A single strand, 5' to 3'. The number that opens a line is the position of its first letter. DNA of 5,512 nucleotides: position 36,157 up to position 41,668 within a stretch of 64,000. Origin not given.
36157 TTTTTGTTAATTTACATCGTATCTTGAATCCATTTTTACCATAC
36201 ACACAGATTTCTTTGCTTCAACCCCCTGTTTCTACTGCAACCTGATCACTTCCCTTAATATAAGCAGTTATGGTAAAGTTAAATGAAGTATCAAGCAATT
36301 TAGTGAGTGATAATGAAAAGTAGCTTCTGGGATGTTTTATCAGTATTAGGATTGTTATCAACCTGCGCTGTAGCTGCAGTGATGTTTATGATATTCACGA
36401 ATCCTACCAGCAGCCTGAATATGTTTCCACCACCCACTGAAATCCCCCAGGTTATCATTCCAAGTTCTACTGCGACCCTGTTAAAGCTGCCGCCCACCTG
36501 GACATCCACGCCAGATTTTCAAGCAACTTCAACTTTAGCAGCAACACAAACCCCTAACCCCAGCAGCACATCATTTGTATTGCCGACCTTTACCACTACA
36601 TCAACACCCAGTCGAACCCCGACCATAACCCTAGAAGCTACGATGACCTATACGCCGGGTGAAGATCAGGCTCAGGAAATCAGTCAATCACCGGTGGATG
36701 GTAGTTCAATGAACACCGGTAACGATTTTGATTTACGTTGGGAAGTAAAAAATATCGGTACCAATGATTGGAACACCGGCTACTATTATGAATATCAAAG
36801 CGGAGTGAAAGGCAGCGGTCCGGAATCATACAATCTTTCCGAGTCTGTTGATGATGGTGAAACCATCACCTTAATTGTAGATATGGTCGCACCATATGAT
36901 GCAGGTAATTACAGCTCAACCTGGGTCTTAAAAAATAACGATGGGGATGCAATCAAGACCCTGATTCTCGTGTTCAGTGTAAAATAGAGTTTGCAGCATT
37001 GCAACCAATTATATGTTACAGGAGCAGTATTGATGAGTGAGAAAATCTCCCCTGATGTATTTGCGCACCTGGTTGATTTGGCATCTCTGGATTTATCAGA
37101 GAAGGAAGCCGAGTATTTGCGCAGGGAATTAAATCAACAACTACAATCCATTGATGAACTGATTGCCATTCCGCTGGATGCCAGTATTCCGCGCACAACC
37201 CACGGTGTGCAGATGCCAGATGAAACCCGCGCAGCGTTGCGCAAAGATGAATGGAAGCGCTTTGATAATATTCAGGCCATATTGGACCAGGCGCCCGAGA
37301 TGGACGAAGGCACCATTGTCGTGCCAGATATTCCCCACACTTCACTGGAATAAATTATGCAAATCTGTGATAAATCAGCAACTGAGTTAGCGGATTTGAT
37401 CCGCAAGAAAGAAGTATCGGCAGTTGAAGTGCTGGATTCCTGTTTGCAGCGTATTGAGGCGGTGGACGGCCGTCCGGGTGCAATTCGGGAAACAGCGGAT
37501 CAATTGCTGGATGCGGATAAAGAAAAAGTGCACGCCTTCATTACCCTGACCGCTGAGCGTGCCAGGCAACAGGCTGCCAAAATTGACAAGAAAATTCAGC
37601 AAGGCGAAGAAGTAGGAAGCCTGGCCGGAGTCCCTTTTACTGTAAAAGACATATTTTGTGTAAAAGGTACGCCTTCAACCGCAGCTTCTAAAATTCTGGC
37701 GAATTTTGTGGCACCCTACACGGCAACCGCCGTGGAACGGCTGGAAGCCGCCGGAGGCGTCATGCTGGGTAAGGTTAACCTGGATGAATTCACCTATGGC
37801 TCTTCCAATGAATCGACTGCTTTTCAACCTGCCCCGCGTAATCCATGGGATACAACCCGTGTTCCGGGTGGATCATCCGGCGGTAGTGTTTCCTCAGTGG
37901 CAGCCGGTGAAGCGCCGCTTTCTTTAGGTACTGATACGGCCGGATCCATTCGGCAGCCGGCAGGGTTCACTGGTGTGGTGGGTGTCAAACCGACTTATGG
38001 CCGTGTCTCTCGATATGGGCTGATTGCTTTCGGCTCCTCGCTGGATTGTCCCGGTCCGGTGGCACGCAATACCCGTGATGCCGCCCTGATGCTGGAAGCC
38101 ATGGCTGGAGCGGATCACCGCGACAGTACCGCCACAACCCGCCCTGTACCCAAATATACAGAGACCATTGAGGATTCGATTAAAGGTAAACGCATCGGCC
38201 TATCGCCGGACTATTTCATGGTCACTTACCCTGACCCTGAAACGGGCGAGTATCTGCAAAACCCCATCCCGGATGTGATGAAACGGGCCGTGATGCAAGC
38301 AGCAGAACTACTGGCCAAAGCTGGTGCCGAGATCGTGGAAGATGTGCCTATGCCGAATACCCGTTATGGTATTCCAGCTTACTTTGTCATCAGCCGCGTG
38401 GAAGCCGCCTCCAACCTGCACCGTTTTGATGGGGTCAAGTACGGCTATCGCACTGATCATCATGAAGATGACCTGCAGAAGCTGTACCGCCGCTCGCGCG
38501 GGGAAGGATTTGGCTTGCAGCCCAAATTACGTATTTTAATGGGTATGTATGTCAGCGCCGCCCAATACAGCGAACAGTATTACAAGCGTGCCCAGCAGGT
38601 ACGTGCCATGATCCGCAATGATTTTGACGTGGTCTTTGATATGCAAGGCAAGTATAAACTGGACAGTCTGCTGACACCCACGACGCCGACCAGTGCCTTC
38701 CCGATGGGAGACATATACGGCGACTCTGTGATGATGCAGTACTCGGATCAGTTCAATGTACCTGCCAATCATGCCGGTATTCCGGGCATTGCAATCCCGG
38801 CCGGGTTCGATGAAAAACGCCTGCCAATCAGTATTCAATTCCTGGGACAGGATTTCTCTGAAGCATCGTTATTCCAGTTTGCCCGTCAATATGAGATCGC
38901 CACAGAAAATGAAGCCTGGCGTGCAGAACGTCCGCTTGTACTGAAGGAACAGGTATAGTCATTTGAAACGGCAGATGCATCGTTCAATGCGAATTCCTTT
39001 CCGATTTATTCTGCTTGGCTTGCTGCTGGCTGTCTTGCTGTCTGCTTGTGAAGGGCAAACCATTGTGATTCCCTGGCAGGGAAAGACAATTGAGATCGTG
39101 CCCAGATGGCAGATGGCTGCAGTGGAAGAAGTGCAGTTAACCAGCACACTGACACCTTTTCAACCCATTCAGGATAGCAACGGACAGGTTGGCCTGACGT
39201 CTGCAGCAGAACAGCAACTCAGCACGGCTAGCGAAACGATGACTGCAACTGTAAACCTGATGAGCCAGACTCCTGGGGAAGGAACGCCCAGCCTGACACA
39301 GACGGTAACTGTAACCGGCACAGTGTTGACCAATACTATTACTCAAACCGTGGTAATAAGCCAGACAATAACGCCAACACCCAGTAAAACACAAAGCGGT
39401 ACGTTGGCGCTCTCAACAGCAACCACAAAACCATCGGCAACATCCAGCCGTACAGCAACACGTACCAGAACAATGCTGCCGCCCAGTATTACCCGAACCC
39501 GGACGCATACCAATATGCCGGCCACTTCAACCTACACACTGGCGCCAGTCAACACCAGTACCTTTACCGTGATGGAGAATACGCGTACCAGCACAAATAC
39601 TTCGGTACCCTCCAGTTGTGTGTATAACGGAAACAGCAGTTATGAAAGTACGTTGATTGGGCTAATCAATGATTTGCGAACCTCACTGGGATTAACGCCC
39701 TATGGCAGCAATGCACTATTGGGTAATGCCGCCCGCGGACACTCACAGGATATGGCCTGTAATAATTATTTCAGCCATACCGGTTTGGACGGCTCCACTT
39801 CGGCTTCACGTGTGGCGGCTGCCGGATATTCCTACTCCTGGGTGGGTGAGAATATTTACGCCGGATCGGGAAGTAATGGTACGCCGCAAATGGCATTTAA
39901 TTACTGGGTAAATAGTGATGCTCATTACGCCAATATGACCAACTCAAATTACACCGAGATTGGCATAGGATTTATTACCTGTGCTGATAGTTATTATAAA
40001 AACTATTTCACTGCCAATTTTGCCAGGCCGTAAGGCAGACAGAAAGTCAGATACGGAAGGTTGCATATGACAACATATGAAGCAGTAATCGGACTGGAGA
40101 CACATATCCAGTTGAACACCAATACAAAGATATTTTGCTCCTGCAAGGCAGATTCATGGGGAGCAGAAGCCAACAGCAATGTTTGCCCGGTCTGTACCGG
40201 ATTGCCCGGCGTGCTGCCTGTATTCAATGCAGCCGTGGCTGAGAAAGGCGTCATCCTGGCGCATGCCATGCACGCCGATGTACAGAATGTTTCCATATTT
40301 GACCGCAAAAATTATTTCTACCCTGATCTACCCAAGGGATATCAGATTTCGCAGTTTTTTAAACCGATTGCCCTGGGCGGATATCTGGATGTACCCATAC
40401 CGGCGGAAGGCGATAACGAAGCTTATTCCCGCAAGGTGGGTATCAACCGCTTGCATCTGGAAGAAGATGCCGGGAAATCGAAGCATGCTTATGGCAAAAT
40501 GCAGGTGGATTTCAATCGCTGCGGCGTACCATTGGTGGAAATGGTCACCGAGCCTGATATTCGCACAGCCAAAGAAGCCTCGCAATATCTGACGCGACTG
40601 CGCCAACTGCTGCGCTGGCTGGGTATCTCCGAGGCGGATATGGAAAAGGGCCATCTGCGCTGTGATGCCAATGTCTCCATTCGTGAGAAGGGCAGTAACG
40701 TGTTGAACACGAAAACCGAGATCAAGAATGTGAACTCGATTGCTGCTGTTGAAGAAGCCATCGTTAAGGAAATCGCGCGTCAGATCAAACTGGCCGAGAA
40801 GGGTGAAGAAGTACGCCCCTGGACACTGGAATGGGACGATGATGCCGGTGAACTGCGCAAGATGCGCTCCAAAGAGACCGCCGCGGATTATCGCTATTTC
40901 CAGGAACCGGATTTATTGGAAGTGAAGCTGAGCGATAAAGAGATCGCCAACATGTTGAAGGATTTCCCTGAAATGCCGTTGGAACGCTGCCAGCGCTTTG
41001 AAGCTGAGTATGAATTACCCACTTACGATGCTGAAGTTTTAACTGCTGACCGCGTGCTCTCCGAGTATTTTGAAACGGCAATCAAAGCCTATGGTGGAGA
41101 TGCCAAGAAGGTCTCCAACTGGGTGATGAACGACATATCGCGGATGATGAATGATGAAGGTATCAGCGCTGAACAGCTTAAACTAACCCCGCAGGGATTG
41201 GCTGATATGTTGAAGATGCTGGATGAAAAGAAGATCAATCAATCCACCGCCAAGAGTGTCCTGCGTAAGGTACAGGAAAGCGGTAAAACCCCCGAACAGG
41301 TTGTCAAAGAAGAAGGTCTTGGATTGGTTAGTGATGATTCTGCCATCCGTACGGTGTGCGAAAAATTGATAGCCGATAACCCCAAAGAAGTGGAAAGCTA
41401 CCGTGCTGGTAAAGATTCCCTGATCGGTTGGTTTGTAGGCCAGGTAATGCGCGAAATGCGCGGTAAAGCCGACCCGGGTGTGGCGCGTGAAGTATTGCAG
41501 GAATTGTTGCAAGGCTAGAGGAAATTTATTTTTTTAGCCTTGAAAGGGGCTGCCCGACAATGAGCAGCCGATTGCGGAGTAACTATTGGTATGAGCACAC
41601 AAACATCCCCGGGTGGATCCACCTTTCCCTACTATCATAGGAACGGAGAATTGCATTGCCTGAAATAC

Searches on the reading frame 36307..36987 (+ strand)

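Call 81: search_protein_families(library=pfam, proteins=[window:36307-36987:+], max_evalue=0.00001)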
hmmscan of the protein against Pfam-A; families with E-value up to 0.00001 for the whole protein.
window:36307-36987:+ (226 aa): 1 family
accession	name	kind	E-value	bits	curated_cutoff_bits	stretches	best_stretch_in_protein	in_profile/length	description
PF16158.11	N_BRCA1_IG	-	8.1e-14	52.5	28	1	131-214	4-96/108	Ig-like domain from next to BRCA1 gene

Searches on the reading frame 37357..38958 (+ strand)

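Call 81: search_protein_families(library=pfam, proteins=[window:37357-38958:+], max_evalue=0.00001)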
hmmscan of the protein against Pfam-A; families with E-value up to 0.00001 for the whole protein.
window:37357-38958:+ (533 aa): 1 family
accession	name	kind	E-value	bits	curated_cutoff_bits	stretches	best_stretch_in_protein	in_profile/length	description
PF01425.27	Amidase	-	3.3e-125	419.1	27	1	53-505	12-444/445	Amidase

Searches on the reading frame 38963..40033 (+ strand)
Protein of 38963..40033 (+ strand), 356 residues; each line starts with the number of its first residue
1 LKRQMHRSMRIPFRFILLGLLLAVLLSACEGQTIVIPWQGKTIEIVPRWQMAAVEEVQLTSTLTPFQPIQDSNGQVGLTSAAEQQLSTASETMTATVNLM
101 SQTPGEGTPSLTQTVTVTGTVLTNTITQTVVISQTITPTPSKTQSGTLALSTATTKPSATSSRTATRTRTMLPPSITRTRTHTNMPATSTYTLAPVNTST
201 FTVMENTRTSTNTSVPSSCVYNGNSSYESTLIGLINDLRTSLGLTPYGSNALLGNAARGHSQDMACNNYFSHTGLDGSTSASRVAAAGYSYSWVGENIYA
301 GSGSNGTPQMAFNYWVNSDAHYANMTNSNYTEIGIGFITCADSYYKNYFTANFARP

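Call 81: search_protein_families(library=pfam, proteins=[window:38963-40033:+], max_evalue=0.00001)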
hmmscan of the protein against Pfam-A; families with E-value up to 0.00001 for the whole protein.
window:38963-40033:+ (356 aa): 1 family
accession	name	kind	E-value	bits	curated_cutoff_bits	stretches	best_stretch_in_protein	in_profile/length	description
PF00188.32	CAP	-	3.1e-19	70.4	21.1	1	234-353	3-117/117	Cysteine-rich secretory protein family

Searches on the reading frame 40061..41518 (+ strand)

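Call 81: search_protein_families(library=pfam, proteins=[window:40061-41518:+], max_evalue=0.00001)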
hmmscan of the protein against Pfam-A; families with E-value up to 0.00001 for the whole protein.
window:40061-41518:+ (485 aa): 2 families
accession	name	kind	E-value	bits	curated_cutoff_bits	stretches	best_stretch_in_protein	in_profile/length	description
PF02934.20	GatB_N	-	7.2e-108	360.4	23.4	1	9-295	2-276/277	GatB/GatE catalytic domain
PF02637.23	GatB_Yqey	-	5.3e-50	169.6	27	1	335-483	1-148/148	GatB domain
